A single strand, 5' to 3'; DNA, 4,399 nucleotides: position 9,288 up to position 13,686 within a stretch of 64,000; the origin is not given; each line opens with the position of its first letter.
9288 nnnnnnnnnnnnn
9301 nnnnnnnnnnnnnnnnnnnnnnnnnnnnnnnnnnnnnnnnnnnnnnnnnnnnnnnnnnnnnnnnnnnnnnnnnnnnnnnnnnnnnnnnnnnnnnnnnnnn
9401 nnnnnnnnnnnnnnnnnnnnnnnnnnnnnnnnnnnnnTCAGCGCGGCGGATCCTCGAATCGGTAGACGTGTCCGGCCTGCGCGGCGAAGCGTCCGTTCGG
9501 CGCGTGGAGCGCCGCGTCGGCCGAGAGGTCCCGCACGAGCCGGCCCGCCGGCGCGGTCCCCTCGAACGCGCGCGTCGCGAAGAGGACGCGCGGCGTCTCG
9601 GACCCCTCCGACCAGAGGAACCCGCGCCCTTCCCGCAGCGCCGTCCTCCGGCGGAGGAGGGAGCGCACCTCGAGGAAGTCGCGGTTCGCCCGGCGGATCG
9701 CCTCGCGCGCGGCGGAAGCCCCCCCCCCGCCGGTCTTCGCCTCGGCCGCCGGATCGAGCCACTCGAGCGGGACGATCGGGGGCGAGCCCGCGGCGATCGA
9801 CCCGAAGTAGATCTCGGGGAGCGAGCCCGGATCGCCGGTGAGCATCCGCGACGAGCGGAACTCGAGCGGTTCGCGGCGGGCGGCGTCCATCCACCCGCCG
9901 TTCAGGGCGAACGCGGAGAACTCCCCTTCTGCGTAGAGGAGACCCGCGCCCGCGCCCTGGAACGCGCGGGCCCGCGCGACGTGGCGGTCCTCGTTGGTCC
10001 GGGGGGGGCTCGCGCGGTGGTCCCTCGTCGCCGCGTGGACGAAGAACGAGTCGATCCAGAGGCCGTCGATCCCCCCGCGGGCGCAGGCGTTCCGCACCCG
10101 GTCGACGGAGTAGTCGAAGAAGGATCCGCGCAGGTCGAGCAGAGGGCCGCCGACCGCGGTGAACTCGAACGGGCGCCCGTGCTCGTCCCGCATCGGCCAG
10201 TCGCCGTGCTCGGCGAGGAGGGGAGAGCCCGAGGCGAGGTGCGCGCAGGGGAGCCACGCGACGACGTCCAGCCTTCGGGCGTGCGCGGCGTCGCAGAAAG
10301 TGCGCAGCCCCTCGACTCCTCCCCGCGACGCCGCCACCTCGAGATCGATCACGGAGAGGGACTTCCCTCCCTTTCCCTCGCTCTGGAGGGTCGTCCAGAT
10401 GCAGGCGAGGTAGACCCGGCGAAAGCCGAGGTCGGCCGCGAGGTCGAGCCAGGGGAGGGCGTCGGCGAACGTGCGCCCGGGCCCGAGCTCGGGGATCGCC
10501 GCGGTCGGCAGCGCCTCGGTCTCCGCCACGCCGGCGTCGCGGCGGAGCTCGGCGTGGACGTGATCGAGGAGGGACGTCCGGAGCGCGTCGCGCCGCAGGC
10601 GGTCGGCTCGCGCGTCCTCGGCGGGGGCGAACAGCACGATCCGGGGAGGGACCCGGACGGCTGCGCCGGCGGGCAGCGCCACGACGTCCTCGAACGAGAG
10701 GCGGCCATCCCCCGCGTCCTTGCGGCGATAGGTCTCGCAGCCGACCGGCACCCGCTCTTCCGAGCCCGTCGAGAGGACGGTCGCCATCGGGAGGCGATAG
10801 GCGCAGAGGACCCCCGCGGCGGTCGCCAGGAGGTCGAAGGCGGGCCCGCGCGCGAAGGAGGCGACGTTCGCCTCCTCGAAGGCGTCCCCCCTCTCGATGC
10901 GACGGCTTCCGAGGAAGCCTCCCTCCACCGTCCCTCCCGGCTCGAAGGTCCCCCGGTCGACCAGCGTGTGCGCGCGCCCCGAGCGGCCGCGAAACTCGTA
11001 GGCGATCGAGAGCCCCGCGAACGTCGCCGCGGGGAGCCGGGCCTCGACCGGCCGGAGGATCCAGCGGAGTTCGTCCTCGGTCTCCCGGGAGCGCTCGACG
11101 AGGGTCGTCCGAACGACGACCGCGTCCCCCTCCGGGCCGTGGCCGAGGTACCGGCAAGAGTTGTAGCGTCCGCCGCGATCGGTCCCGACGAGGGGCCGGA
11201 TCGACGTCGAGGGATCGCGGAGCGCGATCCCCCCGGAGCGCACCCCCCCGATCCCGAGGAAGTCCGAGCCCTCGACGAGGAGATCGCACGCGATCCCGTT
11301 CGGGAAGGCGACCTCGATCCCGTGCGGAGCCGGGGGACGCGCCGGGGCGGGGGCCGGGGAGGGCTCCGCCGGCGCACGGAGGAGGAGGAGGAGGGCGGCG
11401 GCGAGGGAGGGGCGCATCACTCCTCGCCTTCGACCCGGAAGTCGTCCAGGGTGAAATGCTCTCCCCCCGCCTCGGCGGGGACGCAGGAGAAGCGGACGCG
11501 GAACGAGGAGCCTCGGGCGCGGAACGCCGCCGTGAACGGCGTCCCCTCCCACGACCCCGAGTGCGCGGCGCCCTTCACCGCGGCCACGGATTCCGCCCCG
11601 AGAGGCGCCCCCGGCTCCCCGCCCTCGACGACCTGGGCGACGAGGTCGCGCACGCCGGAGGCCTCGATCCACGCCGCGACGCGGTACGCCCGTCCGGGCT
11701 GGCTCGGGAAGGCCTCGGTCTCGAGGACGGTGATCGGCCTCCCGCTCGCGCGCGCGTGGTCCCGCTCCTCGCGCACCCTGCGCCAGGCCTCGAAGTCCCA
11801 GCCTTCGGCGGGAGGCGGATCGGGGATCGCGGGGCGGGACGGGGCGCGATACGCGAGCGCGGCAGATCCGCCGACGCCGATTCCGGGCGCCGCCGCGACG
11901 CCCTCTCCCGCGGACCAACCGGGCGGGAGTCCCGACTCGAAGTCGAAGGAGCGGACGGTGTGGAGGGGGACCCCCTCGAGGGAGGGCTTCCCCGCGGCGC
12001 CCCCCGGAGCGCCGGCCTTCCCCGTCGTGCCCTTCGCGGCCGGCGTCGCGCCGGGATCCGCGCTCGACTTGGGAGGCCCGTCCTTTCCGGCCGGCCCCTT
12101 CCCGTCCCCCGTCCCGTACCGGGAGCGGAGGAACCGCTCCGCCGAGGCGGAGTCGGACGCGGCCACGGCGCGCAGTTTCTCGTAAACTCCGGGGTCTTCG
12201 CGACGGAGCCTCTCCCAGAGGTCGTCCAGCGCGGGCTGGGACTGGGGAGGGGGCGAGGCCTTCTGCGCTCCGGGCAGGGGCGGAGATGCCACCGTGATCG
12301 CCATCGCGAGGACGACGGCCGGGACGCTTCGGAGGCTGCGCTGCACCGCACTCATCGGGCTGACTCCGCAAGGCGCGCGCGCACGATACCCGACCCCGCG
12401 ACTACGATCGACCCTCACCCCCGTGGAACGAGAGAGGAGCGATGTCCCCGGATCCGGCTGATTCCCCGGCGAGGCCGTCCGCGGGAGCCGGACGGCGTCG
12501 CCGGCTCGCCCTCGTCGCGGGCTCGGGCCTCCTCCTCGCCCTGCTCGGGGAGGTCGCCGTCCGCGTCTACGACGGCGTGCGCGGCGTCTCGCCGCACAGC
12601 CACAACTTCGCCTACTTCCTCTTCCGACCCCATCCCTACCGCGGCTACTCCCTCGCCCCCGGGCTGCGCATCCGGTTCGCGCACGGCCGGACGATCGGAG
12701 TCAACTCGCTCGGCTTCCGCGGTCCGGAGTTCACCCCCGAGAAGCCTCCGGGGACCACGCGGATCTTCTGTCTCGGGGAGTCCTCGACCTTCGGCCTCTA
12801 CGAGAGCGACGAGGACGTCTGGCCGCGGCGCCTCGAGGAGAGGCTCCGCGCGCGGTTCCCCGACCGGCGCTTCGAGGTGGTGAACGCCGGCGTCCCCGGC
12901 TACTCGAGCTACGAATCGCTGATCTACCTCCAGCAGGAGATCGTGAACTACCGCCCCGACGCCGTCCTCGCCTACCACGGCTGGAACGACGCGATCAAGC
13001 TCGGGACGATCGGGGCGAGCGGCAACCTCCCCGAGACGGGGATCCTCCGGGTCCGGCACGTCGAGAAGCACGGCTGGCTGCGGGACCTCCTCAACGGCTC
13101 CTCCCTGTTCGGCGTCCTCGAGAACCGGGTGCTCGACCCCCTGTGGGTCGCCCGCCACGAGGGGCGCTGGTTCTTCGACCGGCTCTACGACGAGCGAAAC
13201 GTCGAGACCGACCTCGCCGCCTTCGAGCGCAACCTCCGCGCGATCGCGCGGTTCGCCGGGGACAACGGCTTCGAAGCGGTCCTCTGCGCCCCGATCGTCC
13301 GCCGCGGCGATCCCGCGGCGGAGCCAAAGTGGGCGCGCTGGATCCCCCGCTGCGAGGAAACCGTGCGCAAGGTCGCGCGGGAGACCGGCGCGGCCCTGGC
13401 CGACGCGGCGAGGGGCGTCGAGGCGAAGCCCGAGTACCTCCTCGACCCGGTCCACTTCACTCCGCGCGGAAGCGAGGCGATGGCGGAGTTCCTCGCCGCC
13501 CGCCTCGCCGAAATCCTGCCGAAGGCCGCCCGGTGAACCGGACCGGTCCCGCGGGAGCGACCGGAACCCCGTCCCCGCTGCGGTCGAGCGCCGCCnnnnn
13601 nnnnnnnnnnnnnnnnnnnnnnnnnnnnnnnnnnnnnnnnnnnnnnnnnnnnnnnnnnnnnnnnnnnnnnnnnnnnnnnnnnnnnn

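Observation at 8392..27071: Four membrane-anchored SGNH/GDSL paralogs in one polysaccharide locus, with no MBOAT or acyltransferase-3 partner in view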

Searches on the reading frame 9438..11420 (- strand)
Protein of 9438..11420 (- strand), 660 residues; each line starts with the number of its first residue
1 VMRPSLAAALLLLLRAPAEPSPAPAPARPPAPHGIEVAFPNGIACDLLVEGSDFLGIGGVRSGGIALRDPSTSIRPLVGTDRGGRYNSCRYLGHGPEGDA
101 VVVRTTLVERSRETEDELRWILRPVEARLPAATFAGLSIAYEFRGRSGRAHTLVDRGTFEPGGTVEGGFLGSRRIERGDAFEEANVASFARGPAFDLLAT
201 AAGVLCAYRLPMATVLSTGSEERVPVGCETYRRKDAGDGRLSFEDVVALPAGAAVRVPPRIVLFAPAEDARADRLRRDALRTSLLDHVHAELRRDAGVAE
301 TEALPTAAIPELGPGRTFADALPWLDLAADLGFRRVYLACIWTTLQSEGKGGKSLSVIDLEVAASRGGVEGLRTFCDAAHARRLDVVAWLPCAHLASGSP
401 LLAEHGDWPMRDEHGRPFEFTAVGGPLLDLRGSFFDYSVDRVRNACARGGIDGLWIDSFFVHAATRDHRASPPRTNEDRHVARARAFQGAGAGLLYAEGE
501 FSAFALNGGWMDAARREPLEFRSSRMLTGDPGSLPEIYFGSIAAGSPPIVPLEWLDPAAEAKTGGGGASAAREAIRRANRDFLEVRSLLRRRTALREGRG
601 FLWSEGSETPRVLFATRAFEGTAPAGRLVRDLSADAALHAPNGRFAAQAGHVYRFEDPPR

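Call 7: search_protein_families(library=pfam, proteins=[window:9438-11420:-], max_evalue=0.01)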
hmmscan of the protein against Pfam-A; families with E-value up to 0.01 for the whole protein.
window:9438-11420:- (660 aa): 0 families

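Call 31: search_protein_families(library=ncbifam, proteins=[window:9438-11420:-], max_evalue=0.1)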
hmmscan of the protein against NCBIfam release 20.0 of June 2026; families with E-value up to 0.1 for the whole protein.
window:9438-11420:- (660 aa): 1 family
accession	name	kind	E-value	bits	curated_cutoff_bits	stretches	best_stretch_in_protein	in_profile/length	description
TIGR02401.1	trehalose_TreY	equivalog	0.002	16.4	498.65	1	315-397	12-92/838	malto-oligosyltrehalose synthase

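Call 65: search_protein_families(library=pfam, proteins=[window:9438-11420:-], max_evalue=10)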
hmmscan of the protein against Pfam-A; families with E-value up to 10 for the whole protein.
window:9438-11420:- (660 aa): 0 families

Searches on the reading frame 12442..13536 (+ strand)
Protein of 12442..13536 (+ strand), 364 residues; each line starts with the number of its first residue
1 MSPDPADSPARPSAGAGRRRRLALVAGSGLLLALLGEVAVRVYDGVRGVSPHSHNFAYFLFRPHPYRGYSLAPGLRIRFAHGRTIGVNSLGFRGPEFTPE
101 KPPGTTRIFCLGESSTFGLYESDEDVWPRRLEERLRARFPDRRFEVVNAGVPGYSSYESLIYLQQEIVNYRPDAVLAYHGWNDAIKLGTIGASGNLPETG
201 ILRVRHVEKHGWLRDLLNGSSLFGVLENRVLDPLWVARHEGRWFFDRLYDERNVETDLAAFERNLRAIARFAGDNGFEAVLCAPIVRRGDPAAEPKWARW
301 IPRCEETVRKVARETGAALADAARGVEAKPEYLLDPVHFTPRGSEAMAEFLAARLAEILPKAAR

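Call 7: search_protein_families(library=pfam, proteins=[window:12442-13536:+], max_evalue=0.01)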
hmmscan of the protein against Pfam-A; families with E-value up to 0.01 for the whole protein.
window:12442-13536:+ (364 aa): 3 families
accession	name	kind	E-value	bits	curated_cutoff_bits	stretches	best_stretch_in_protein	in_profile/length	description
PF13472.12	Lipase_GDSL_2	-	1.2e-14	55.6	32.9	1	110-345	1-177/178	GDSL-like Lipase/Acylhydrolase family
PF00657.28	Lipase_GDSL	-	2.7e-07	31.4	23.6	1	108-188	1-93/208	GDSL-like Lipase/Acylhydrolase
PF25182.1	NonGDSL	-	3.1e-06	27.1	80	1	105-186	27-109/220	Non-GDSL lipase-like family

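Call 18: find_encoding_contigs(protein=window:12442-13536:+, flank=10000, max_places=6)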
Protein window:12442-13536:+ (364 aa): 4 contigs read that carry it; 3 places shown.
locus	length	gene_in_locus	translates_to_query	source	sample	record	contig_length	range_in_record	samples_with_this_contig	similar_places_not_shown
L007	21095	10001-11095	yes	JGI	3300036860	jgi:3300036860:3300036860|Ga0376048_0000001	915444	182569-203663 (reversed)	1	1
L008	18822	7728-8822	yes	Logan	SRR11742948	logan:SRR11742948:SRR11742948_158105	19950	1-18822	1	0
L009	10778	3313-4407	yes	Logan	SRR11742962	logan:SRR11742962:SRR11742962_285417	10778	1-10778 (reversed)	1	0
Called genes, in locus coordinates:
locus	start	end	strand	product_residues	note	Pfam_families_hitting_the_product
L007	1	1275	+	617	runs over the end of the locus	PF12706:Lactamase_B_2 (faint), PF16656:Pur_ac_phosph_N (weak)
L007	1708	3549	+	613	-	PF00753:Lactamase_B (faint), PF16656:Pur_ac_phosph_N (weak), PF14741:GH114_assoc (weak)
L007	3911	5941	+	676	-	PF02706:Wzz (weak), PF10609:ParA (faint)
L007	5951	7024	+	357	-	PF00657:Lipase_GDSL (weak), PF13472:Lipase_GDSL_2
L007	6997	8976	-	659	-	-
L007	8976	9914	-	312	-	-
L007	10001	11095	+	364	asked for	PF25182:NonGDSL (weak), PF00657:Lipase_GDSL (faint), PF13472:Lipase_GDSL_2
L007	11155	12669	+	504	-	PF03023:MurJ, PF01554:MatE (weak)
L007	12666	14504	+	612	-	PF20604:DUF6798 (weak)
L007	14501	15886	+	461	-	PF01041:DegT_DnrJ_EryC1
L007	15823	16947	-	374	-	PF13692:Glyco_trans_1_4, PF13524:Glyco_trans_1_2, PF00534:Glycos_transf_1 (weak)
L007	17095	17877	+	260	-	PF03808:Glyco_tran_WecG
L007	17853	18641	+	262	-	PF13489:Methyltransf_23, PF01209:Ubie_methyltran (weak), PF13649:Methyltransf_25, PF13847:Methyltransf_31, PF08241:Methyltransf_11, PF08242:Methyltransf_12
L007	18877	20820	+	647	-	PF13517:FG-GAP_3 (faint), PF01839:FG-GAP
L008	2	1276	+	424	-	?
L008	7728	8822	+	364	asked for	PF25182:NonGDSL (weak), PF00657:Lipase_GDSL (faint), PF13472:Lipase_GDSL_2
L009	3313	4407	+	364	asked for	PF25182:NonGDSL (weak), PF00657:Lipase_GDSL (faint), PF13472:Lipase_GDSL_2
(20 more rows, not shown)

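Call 31: search_protein_families(library=ncbifam, proteins=[window:12442-13536:+], max_evalue=0.1)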
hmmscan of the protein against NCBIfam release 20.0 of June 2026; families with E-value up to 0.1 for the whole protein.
window:12442-13536:+ (364 aa): 2 families
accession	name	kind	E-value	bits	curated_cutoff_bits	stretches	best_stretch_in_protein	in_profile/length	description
NF047475.1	GDSL_LA_2490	hypoth_equivalog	0.00066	19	325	1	84-164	64-138/431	LA_2490 family SGNH/GDSL-type esterase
NF007819.1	PRK10528.1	equivalog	0.0028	17.4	270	1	108-186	31-107/210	multifunctional acyl-CoA thioesterase I/protease I/lysophospholipase L1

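Call 98: search_solved_structures(query=window:12442-13536:+, max_evalue=1)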
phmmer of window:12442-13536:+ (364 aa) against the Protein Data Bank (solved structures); distinct sequences matched with E-value up to 1: 16.
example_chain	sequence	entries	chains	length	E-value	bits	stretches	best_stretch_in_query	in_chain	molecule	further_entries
1yzf_A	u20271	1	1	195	0.00053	22.3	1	108-184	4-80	lipase/acylhydrolase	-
7ddy_D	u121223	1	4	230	0.012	17.9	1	127-186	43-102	G-D-S-L family lipolytic protein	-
5jd3_A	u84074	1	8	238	0.023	16.9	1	118-184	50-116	LAE5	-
3p94_A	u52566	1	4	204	0.031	16.5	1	145-187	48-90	GDSL-like Lipase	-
4rsh_A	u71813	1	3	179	0.032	16.5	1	105-186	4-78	Lipolytic protein G-D-S-L family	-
5tid_A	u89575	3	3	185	0.14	14.4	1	106-186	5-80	Acyl-CoA thioesterase I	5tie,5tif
5tic_A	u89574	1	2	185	0.16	14.2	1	106-186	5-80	Acyl-CoA thioesterase I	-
1jrl_A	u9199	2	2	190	0.28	13.3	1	108-186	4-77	Acyl-CoA Thioesterase I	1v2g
6lfb_A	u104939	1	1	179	0.3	13.3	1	108-186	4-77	Acyl-CoA thioesterase I also functions as protease I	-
6lfc_A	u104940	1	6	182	0.3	13.3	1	108-186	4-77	Acyl-CoA thioesterase I also functions as protease I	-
1ivn_A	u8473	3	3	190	0.31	13.2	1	108-186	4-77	Thioesterase I | Acyl-CoA thioesterase I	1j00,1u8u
4hf7_A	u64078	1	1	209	0.62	12.2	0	147-185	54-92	Putative acylhydrolase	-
6e9t_B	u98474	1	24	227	0.66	12.1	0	262-320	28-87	DHF58 filament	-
9ge8_T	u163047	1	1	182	0.69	12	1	108-186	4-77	Thioesterase 1/protease 1/lysophospholipase L1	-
4q9a_A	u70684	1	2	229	0.86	11.7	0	259-326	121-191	Tat pathway signal sequence domain protein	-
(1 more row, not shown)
